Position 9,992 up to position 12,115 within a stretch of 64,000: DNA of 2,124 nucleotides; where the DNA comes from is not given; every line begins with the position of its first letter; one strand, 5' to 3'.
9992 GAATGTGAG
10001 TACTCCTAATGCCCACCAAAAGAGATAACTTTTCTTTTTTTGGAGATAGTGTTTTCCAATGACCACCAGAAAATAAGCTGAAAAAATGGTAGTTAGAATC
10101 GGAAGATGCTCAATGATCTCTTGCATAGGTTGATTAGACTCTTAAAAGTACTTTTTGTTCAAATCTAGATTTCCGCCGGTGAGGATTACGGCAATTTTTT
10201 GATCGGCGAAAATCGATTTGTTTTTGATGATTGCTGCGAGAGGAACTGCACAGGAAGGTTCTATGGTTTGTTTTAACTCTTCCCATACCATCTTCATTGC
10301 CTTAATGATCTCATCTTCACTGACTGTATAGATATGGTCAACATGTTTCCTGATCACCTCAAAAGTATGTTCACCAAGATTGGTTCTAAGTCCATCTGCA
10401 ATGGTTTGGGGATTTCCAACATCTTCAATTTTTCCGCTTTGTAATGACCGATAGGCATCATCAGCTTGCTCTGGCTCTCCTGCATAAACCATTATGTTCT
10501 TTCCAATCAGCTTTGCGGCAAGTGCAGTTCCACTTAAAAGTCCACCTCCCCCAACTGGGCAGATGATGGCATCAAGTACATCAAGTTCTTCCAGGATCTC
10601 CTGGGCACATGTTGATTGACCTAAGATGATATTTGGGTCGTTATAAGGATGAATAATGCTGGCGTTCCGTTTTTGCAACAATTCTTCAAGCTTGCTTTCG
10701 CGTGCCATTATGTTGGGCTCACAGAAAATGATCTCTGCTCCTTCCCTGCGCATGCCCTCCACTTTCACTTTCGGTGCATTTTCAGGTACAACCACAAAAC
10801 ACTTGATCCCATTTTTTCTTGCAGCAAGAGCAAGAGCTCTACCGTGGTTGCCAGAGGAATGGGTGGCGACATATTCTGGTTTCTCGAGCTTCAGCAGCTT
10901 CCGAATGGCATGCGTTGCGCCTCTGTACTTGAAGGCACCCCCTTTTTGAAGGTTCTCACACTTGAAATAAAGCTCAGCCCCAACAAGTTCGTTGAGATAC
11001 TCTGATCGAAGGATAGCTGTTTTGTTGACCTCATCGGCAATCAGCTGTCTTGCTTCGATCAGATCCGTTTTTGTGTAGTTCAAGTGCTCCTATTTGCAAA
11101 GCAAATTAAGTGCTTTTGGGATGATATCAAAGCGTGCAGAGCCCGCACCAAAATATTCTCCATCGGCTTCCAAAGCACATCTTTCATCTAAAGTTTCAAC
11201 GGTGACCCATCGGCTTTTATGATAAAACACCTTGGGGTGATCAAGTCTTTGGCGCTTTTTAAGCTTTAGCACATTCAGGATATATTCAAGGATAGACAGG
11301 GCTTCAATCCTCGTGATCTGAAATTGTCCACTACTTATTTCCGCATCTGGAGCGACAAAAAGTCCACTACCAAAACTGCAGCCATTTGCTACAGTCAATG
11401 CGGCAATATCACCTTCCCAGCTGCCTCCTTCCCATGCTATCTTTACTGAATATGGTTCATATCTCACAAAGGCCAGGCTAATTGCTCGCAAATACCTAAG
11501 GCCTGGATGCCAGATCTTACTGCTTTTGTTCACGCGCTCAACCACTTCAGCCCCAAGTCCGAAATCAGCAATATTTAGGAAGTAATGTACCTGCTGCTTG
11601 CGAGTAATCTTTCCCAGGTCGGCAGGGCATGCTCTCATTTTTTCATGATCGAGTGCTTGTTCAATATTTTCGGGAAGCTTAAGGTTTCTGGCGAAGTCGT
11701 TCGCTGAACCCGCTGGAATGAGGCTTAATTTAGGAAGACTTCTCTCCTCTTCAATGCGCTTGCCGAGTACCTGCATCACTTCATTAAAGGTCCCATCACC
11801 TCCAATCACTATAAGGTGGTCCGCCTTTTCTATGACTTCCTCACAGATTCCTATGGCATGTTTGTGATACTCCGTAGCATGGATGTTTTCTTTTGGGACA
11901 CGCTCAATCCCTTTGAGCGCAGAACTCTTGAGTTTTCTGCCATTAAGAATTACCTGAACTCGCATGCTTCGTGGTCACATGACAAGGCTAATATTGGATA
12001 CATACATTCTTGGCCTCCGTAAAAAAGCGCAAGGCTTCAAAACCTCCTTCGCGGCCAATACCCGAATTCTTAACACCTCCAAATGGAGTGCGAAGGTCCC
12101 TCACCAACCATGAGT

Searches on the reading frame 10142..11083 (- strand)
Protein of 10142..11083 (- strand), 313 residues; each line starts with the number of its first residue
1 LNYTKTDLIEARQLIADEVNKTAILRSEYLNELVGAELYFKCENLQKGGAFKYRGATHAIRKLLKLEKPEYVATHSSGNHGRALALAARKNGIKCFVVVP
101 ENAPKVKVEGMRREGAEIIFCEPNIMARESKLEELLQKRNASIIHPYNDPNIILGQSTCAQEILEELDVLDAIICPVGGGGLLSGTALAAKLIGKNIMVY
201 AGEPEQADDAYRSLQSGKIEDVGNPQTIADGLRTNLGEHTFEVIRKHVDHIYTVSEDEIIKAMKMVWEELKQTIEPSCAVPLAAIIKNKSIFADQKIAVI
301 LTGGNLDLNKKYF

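Call 34: search_protein_families(library=ncbifam, proteins=[window:10142-11083:-], max_evalue=0.00001)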
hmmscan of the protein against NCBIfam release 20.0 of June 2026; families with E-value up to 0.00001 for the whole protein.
window:10142-11083:- (313 aa): 40 families (the best 25 are shown)
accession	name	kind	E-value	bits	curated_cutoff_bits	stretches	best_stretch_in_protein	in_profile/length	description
NF045641.2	BHydaspDhtseBhcB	equivalog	2.6e-119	397.9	550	1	5-310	4-309/312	beta-hydroxyaspartate dehydratase BhcB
NF005454.0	PRK07048.1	equivalog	2.5e-97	325.9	452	1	4-310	8-315/324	threo-3-hydroxy-L-aspartate ammonia-lyase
TIGR01127.1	ilvA_1Cterm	equivalog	1.6e-77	261.1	378.75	1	22-309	1-289/380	threonine ammonia-lyase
NF005147.0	PRK06608.1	equivalog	1.3e-76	257.6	380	1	6-309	9-314/339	serine/threonine dehydratase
NF005292.0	PRK06815.1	equivalog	2e-74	250.5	371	1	4-310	4-312/320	threonine/serine dehydratase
NF005600.0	PRK07334.1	equivalog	1.9e-71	240.8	496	1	5-307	12-313/408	threonine ammonia-lyase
NF006389.0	PRK08638.1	equivalog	6.6e-69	232.4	453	1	6-310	12-319/333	bifunctional threonine ammonia-lyase/L-serine ammonia-lyase TdcB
NF005680.0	PRK07476.1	equivalog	5e-66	222.9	413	1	5-310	7-315/326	hydroxyectoine utilization dehydratase EutB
NF006094.0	PRK08246.1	subfamily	1.3e-64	218.5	331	1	4-309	6-307/310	serine/threonine dehydratase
NF006674.0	PRK09224.1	subfamily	3.1e-57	194.4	577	1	17-310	21-318/508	threonine ammonia-lyase IlvA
TIGR02991.1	ectoine_eutB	equivalog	6.3e-57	192.9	413.35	1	6-309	4-309/317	hydroxyectoine utilization dehydratase EutB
TIGR01124.1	ilvA_2Cterm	equivalog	1.7e-55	188.6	411.3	1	19-310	15-310/499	threonine ammonia-lyase, biosynthetic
NF004771.0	PRK06110.1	equivalog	3.1e-53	181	317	1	4-309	4-310/323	threonine dehydratase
NF009130.0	PRK12483.1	subfamily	9.6e-53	179.5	801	1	17-309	33-329/521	threonine ammonia-lyase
NF006390.0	PRK08639.1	equivalog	3e-52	178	421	1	3-310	7-319/418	threonine ammonia-lyase IlvA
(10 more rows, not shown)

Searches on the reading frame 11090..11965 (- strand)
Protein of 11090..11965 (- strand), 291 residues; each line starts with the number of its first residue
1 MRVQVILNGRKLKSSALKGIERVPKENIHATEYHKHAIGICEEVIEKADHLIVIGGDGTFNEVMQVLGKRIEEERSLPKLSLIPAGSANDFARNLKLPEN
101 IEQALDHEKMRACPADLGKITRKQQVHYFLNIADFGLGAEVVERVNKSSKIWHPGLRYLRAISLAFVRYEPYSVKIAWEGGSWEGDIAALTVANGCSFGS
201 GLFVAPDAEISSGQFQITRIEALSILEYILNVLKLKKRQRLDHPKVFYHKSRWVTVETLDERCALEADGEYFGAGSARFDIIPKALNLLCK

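Call 34: search_protein_families(library=ncbifam, proteins=[window:11090-11965:-], max_evalue=0.00001)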
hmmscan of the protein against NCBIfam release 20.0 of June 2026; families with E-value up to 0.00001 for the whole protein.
window:11090-11965:- (291 aa): 11 families
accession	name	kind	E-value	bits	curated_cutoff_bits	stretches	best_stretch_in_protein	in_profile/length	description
TIGR00147.1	TIGR00147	subfamily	1e-42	146.2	118.65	1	20-288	29-292/296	YegS/Rv2252/BmrU family lipid kinase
NF009602.0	PRK13054.1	equivalog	7.8e-39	133.5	284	1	41-288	50-290/301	lipid kinase YegS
NF009604.0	PRK13057.1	equivalog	1.9e-36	125.6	274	1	23-289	33-293/302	lipid kinase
NF009603.0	PRK13055.1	subfamily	9.7e-35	120.1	342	1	49-289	61-298/335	diacylglycerol kinase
NF009874.0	PRK13337.1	equivalog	3.8e-34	118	385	1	27-289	37-292/305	diacylglycerol kinase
TIGR03702.1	lip_kinase_YegS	equivalog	7.7e-33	113.8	387.45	1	40-288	44-286/295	lipid kinase YegS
NF009605.0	PRK13059.1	equivalog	3.3e-25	88.7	313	1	41-286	50-287/295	putative lipid kinase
NF008882.0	PRK11914.1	equivalog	1e-22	80.7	302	1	35-290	51-302/306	diacylglycerol kinase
NF002033.0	PRK00861.1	subfamily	1.4e-18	66.6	293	1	27-289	45-303/328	putative lipid kinase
NF009025.0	PRK12361.1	equivalog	4e-10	38.5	505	1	28-290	276-539/546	hypothetical protein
NF040993.1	MamU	equivalog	2.4e-09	37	400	1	48-289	60-293/296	lipid kinase MamU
